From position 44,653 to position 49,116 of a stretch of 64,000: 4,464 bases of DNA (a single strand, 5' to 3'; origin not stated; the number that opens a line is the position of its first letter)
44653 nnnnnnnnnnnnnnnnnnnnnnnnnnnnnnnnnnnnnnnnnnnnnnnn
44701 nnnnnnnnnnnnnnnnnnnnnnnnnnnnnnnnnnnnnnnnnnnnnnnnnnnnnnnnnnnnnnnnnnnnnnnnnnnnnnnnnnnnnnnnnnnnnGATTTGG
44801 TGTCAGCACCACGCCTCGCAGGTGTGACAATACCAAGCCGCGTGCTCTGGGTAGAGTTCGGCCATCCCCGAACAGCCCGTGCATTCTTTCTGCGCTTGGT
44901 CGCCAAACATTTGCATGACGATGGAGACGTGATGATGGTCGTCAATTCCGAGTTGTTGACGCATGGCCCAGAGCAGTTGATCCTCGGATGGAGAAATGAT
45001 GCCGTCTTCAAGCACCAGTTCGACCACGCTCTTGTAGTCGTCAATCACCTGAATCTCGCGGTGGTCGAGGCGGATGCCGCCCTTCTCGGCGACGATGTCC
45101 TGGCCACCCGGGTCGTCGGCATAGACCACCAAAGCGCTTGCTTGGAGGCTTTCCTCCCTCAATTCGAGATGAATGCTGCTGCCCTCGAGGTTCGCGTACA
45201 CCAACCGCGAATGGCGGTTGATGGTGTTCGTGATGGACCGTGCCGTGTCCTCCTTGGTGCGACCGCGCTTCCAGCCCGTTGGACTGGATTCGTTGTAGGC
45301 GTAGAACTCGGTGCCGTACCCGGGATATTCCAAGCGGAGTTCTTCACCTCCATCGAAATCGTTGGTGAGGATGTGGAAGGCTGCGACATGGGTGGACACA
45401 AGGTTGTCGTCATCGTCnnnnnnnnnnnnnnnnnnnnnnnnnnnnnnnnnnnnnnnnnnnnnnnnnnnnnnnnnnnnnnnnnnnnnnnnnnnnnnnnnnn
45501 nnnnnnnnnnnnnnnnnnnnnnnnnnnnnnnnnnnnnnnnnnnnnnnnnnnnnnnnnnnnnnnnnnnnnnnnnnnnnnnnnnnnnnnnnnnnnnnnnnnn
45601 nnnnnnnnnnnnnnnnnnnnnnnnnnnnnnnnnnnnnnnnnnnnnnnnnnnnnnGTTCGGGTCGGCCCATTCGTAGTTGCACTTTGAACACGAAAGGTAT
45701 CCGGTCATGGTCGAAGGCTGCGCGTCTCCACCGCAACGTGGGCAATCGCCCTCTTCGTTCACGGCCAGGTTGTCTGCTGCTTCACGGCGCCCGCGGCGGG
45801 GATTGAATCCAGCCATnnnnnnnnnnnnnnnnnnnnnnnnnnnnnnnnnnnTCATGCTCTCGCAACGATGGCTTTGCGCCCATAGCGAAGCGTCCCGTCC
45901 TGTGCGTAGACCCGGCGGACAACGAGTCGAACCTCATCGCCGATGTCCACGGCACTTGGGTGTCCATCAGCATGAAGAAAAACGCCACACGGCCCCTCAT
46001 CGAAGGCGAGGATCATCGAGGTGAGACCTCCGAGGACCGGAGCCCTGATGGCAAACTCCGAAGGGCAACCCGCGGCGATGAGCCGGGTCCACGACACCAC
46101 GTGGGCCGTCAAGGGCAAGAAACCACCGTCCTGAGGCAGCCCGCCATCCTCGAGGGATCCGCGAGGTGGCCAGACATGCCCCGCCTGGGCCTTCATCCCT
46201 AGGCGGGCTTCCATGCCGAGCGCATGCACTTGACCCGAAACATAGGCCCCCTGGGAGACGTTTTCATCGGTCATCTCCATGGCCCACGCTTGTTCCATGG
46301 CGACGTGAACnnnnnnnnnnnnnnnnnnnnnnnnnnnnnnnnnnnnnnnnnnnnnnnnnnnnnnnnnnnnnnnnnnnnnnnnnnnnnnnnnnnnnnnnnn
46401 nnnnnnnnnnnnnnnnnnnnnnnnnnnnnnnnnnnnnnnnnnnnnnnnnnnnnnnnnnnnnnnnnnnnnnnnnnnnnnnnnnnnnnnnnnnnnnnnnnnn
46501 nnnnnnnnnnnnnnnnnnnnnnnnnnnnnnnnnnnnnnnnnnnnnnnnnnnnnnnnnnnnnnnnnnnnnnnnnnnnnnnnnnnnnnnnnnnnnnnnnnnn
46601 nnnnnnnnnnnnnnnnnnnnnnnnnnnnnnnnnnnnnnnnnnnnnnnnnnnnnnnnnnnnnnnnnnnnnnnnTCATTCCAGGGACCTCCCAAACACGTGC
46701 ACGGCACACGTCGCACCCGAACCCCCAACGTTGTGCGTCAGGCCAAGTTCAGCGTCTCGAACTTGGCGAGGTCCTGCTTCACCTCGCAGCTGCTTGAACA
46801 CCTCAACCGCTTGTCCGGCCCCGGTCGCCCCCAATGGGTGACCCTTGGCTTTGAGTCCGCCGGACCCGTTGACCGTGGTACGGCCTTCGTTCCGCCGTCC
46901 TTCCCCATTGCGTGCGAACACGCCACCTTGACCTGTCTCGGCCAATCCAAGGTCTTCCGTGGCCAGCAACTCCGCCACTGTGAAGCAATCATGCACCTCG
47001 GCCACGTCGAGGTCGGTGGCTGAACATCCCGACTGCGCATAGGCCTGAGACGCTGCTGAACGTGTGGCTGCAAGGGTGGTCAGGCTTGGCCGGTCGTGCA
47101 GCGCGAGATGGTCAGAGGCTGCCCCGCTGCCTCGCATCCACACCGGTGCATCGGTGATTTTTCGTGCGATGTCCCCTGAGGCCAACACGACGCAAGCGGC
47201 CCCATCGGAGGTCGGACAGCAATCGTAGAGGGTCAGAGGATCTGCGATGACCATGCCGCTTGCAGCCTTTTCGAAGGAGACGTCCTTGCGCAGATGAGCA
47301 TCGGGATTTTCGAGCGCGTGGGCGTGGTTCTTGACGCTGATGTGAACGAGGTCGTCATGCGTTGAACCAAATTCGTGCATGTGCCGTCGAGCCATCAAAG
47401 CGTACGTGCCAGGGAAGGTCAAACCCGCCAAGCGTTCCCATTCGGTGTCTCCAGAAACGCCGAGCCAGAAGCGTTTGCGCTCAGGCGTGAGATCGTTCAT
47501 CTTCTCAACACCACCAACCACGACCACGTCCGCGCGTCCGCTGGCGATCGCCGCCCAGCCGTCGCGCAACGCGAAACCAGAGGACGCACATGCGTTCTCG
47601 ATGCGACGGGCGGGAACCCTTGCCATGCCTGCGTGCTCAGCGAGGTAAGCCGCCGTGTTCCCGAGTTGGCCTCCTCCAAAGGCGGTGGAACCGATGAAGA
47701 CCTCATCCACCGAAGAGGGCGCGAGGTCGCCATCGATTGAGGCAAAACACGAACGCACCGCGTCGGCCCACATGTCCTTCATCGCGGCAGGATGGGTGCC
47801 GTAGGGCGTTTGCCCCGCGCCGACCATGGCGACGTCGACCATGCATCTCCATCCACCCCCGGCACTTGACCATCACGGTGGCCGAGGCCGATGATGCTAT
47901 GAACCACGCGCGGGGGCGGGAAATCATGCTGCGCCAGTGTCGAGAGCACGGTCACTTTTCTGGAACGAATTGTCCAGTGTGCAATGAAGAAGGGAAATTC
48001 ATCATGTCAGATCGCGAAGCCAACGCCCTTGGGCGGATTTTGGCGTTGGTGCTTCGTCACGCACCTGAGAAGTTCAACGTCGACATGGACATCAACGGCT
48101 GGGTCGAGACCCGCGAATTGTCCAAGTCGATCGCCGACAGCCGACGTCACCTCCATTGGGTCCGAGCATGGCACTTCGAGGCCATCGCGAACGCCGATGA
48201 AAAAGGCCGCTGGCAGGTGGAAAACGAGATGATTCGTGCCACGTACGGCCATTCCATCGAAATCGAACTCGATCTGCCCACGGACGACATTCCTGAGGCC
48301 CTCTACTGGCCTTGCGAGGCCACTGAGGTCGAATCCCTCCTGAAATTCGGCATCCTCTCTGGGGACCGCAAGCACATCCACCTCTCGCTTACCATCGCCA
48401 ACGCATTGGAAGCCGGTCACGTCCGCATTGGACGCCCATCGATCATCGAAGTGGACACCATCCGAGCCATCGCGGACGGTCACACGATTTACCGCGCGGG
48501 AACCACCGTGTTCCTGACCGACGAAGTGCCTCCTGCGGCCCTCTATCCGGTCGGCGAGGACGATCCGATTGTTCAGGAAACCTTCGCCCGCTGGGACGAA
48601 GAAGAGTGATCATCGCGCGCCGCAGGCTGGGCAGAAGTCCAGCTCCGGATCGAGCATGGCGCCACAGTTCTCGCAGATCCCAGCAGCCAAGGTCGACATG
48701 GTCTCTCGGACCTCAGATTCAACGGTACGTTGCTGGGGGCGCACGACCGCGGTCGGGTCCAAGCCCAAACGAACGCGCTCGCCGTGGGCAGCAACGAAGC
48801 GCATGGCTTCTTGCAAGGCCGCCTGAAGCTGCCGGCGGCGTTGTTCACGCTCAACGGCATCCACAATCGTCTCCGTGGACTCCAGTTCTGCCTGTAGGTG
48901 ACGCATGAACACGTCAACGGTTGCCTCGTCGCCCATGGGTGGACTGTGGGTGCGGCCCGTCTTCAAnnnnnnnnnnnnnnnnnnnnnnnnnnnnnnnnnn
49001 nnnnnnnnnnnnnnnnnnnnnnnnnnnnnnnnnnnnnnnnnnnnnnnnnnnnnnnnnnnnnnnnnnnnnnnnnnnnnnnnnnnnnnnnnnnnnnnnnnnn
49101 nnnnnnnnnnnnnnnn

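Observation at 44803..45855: Orphan protein with a zinc ribbon at each terminus, translationally coupled just upstream of the actin-like gene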

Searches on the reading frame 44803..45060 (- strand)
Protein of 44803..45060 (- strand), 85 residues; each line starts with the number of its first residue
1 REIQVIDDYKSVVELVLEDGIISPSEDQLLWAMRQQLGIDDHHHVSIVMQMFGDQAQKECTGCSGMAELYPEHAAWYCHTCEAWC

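Call 69: search_protein_families(library=pfam, proteins=[window:44803-45060:-], max_evalue=10)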
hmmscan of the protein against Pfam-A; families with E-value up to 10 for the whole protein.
window:44803-45060:- (85 aa): 4 families
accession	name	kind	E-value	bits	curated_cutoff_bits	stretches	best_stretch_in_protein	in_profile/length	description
PF03735.19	ENT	-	0.015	15.8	28.5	1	9-55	12-59/71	ENT domain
PF08792.16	A2L_zn_ribbon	-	0.026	14.6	22.9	1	57-83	3-29/33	A2L zinc ribbon domain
PF05099.18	TerB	-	0.052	14.3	24.4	1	12-43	81-112/118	Tellurite resistance protein TerB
PF05988.18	DUF899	-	0.17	11.9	27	1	44-70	69-95/224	Bacterial protein of unknown function (DUF899)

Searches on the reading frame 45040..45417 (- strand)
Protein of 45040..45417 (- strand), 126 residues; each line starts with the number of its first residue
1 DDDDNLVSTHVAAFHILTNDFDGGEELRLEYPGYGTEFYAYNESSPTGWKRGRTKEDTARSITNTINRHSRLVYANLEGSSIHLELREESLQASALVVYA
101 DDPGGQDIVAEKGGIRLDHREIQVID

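Call 58: predict_structure(alignment_id=A4)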
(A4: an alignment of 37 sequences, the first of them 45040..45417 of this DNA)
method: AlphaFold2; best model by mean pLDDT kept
length: 126 residues; sequences in the alignment: 37
mean_pLDDT: 80.8   pTM: 0.77
mean pLDDT of the five models: 80.8, 79.3, 77.8, 75.7, 75.2
residues with pLDDT >= 90: 36; 70-90: 68; 50-70: 12; < 50: 10
segments of 3 or more residues with pLDDT < 50: 1-8
pLDDT, mean of each block of 10 residues (from residue 1): 48 90 85 80 72 93 92 92 90 87 83 75 51
secondary structure, 60 per line:
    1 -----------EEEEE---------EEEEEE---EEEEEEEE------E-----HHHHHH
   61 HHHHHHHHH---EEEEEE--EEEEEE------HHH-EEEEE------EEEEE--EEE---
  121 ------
elements in order: E12-16 E26-31 E35-42 H55-69 E73-78 E81-86 E97-101 E108-112 E115-117

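Call 60: fold_search(model_id=the predicted structure, library=pdb)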
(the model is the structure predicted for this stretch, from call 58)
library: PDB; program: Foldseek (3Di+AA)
matches with E <= 10: 269; with E <= 0.001: 0
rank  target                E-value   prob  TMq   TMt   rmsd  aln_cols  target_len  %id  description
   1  4nx9                  4.1e-03  0.99  0.47  0.24   7.8       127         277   15  Crystal structure of Pseudomonas aeruginosa flagellin FliC (released 2014-01-29)
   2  9cba                  4.9e-02  0.98  0.51  0.17   3.9       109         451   11  Bacteriophage PhiTE contracted tail (released 2025-04-16)
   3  9vvr_d                5.2e-02  0.92  0.45  0.10   5.3       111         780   10  Structure of the bacteriophage E1004 tail (released 2025-11-12)
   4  9jyz_P                5.6e-02  0.99  0.53  0.11   4.9       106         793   12  portal-tail complex of mature T7 (released 2024-12-11)
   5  9p7r_A1               7.5e-02  0.57  0.40  0.17   7.2       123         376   12  In situ structure of the sheathed FlaB flagellar filament in Vibrio cholerae (released 2025-09-24)
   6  8fop_j                1.0e-01  0.90  0.48  0.15   5.4       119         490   15  Structure of Agrobacterium tumefaciens bacteriophage Milano curved tail (released 2024-01-17)
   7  8i4m_A                1.1e-01  0.97  0.50  0.10   4.7       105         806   15  Portal-tail complex structure of the Cyanophage P-SCSP1u (released 2023-11-01)
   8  8e4g_P                1.2e-01  0.97  0.53  0.10   3.9       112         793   11  Remodeling of the bacteriophage T7 during initial infection (released 2023-09-27)
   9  9vvr_V                1.2e-01  0.82  0.47  0.10   5.2       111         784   10  Structure of the bacteriophage E1004 tail (released 2025-11-12)
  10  7y1c_Y                1.5e-01  0.91  0.52  0.11   5.3       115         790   11  CryoEM structure of Klebsiella phage Kp9 tail complex applied with C6 symmetry (released 2023-06-14)
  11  9n8a_A1               1.6e-01  0.51  0.40  0.17   5.8       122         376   11  In situ structure of the sheathed FlaD flagellar filament in Vibrio cholerae (released 2025-09-24)
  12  8foy                  1.8e-01  0.87  0.51  0.15   5.4       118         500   14  Structure of Agrobacterium tumefaciens bacteriophage Milano contracted tail-sheath (released 2024-01-17)
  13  9cb9_A                2.0e-01  0.89  0.47  0.14   4.5       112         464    4  Bacteriophage PhiTE extended tail (released 2025-04-16)
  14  9n8h_A                2.1e-01  0.44  0.40  0.17   5.8       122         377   10  In situ sheathed flagellar filament of Vibrio cholerae resolved with helical reconstruction. (released 2025-09-24)
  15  9cuy_A                2.5e-01  0.77  0.45  0.15   4.5       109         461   12  Bacteriophage PhiTE extended baseplate (released 2025-04-16)
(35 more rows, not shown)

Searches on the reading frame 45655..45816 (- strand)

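Call 69: search_protein_families(library=pfam, proteins=[window:45655-45816:-], max_evalue=10)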
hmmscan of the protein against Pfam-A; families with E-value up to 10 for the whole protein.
window:45655-45816:- (54 aa): 11 families
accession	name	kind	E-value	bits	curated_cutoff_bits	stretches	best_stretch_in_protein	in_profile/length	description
PF12760.12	Zn_ribbon_IS1595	-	8.7e-05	22.9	25.4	1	24-48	20-45/46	Transposase zinc-ribbon domain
PF08271.17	Zn_Ribbon_TF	-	0.012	15.6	29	1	25-50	3-29/43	TFIIB zinc-binding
PF01780.25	Ribosomal_L37ae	-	0.013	16.1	21.9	1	22-51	33-62/85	Ribosomal L37ae protein family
PF24859.1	FdhE_central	-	0.025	15.1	27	1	25-50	2-35/39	FdhE, central domain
PF17915.7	zf_Rg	-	0.036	13.9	25.5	1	23-46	8-31/49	Reverse gyrase zinc finger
PF01096.23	Zn_ribbon_TFIIS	-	0.042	14.1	21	1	37-50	25-38/39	Transcription factor S-II (TFIIS)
PF01599.25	Ribosomal_S27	-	0.052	13.9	22.3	1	24-48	19-43/44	Ribosomal protein S27a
PF08274.17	Zn_Ribbon_YjdM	-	0.068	13.6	30.8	1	23-51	3-30/30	PhnA Zinc-Ribbon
PF25429.1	zf-POGZ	-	0.074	14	27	1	25-49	5-31/43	POGZ-like double zinc finger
PF18414.7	zf_C2H2_10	-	0.29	11.2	25.6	1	42-48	4-10/26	C2H2 type zinc-finger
PF25208.1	DUF7838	-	2.2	8.7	28.5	0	19-32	3-16/55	Domain of unknown function (DUF7838)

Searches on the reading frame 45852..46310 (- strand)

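Call 69: search_protein_families(library=pfam, proteins=[window:45852-46310:-], max_evalue=10)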
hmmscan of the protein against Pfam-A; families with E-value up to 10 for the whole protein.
window:45852-46310:- (152 aa): 1 family
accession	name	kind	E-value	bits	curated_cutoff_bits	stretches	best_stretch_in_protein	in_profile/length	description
PF01796.24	OB_ChsH2_C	-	0.096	13.1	27.1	1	66-132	5-65/65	ChsH2, C-terminal OB-fold domain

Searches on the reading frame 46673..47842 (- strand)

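Call 3: search_protein_families(library=pfam, proteins=[window:46673-47842:-], max_evalue=1)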
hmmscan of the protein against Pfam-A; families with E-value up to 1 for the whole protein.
window:46673-47842:- (389 aa): 5 families
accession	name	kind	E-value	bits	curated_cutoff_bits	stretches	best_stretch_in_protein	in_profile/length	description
PF22691.2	Thiolase_C_1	-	1.6e-40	138.6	28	1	240-386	1-144/144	Thiolase C-terminal domain-like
PF00108.29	Thiolase_N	-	5.6e-23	82.1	26.4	1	4-222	1-258/260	Thiolase, N-terminal domain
PF02803.24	Thiolase_C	-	1.4e-10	41.3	27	1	261-357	25-102/123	Thiolase, C-terminal domain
PF00109.32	ketoacyl-synt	-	1.7e-05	25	20.8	1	74-115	163-204/252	Beta-ketoacyl synthase, N-terminal domain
PF08545.16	ACP_syn_III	-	0.0087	16.4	24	1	81-119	3-41/80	3-Oxoacyl-[acyl-carrier-protein (ACP)] synthase III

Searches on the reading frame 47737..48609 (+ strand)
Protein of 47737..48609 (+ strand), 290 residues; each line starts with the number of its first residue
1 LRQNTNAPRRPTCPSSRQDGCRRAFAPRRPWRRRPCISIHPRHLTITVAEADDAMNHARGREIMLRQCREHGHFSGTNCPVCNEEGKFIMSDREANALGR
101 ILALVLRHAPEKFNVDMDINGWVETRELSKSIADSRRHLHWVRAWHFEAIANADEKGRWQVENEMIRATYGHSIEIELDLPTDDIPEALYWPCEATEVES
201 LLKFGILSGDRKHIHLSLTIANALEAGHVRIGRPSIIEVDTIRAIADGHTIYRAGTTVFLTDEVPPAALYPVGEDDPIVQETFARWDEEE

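Call 3: search_protein_families(library=pfam, proteins=[window:47737-48609:+], max_evalue=1)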
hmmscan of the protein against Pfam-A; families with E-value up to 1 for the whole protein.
window:47737-48609:+ (290 aa): 1 family
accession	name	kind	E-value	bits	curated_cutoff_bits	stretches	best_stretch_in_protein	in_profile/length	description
PF01885.22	PTS_2-RNA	-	2.7e-24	86.6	26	1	96-262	4-176/177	RNA 2'-phosphotransferase, Tpt1 / KptA family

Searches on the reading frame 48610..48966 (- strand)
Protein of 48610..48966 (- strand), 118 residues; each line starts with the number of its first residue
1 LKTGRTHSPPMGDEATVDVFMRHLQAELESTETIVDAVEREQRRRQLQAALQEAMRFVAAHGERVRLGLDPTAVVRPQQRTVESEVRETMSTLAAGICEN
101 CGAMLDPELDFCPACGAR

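Call 3: search_protein_families(library=pfam, proteins=[window:48610-48966:-], max_evalue=1)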
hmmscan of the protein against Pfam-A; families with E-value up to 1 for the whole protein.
window:48610-48966:- (118 aa): 15 families
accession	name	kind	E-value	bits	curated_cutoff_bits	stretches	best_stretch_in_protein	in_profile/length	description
PF24460.1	DUF7575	-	7.8e-07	28.8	28.5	1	98-117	6-25/28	Domain of unknown function (DUF7575)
PF13240.11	Zn_Ribbon_1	-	5e-05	23.4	25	1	98-117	2-21/23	zinc-ribbon domain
PF12773.13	DZR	-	6.8e-05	23.4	27.3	1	95-116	24-45/45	Double zinc ribbon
PF13248.11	Zn_ribbon_3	-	0.0001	22.1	27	1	98-118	5-25/26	zinc-ribbon domain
PF17032.10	Zn_ribbon_15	-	0.00029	22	28.9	1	95-116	52-73/73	zinc-ribbon family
PF24463.1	DUF7577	-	0.0015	18.5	28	1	98-118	5-25/27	Domain of unknown function (DUF7577)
PF12172.15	zf-ChsH2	-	0.027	14.7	23.2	1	95-118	11-34/37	ChsH2, rubredoxin-like zinc ribbon domain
PF21349.2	RUBY_RBDX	-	0.07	13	26.5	1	98-117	3-24/30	Rubrerythrin, rubredoxin-like domain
PF25610.1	HR1_TOCA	-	0.082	13.7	27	0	38-54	9-25/90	TOCA family HR1 domain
PF14473.11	RD3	-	0.083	13.2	27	1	10-48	15-53/129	RD3 protein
PF09723.15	Zn_ribbon_8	-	0.28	11.7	34.4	0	98-117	8-34/41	Zinc ribbon domain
PF14803.11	Zn_ribbon_Nudix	-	0.43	11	25.6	0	111-117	2-8/34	Nudix N-terminal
PF01155.25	HypA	-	0.45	11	28.9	0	82-117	57-94/112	Hydrogenase/urease nickel incorporation, metallochaperone, hypA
PF24042.1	DUF7351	-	0.5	10.5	31.2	1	80-110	51-81/177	Domain of unknown function (DUF7351)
PF08271.17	Zn_Ribbon_TF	-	0.5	10.4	29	0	97-107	21-31/43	TFIIB zinc-binding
